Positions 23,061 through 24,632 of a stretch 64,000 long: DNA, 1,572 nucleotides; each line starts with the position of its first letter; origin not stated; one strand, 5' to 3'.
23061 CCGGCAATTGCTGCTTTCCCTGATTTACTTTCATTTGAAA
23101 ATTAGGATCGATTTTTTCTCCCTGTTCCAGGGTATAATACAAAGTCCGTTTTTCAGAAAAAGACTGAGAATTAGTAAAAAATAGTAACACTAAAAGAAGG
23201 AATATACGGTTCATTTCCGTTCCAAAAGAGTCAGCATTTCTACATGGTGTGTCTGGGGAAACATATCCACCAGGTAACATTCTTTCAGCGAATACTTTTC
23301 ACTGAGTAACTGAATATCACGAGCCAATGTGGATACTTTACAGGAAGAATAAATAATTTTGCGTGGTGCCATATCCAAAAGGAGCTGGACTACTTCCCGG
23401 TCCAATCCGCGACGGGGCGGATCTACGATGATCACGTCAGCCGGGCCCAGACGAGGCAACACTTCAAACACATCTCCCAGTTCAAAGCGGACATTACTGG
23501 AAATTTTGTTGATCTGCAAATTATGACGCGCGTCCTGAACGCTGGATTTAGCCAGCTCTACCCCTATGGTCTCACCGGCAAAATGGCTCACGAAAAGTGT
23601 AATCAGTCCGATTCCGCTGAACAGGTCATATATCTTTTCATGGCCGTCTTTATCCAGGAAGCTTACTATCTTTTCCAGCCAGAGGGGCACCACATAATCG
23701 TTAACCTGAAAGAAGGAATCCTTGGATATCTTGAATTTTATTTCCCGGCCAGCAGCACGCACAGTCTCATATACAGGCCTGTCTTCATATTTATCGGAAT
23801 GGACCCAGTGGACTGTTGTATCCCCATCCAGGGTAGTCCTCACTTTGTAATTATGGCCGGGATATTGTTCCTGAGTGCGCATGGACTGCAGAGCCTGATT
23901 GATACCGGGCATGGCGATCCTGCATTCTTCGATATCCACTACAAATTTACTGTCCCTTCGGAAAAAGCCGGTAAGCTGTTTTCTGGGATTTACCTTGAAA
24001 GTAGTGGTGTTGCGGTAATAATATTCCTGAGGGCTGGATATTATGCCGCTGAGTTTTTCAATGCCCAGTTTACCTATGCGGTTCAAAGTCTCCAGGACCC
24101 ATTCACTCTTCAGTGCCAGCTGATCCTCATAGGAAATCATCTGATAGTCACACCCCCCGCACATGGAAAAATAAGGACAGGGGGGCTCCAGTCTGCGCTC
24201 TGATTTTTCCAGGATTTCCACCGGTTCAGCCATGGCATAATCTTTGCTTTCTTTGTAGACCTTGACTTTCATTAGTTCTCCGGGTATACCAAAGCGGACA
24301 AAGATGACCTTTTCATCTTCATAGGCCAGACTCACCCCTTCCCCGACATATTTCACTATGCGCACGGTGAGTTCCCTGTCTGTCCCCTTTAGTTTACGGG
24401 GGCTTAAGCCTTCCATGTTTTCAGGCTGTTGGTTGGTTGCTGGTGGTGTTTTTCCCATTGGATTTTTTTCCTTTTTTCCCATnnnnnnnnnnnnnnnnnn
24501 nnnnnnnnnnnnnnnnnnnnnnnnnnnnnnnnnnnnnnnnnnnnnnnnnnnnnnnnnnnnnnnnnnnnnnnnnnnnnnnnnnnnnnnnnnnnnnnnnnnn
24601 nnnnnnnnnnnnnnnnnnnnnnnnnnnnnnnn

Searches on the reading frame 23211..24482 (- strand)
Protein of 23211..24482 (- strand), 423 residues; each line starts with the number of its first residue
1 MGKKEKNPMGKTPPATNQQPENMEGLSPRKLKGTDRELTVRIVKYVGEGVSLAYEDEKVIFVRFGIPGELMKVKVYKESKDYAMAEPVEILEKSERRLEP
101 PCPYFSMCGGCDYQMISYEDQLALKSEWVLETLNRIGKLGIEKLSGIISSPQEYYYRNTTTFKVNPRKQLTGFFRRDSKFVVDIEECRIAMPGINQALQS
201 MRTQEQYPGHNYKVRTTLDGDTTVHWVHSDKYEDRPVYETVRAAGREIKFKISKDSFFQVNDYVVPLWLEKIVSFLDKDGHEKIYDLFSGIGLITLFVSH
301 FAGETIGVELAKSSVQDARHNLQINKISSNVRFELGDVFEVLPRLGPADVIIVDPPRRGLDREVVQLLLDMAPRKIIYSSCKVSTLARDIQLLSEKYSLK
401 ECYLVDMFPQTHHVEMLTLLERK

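Call 22: search_protein_families(library=pfam, proteins=[window:23211-24482:-], max_evalue=0.001)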
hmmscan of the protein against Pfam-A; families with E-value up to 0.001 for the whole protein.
window:23211-24482:- (423 aa): 5 families
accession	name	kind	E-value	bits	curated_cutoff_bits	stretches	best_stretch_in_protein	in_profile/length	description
PF05958.17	tRNA_U5-meth_tr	-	1.7e-25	90.3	23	2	349-423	285-357/357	tRNA (Uracil-5-)-methyltransferase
PF13847.12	Methyltransf_31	-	2.3e-08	34.3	27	1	279-354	2-81/145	Methyltransferase domain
PF05175.20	MTS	-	8.1e-06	26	23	1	273-372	24-126/170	Methyltransferase small domain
PF02475.24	TRM5-TYW2_MTfase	-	5.4e-05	23.6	28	1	281-357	37-114/164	TRM5/TYW2 methyltransferase domain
PF09445.16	Methyltransf_15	-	9.2e-05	22.5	22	1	282-361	2-85/165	RNA cap guanine-N2 methyltransferase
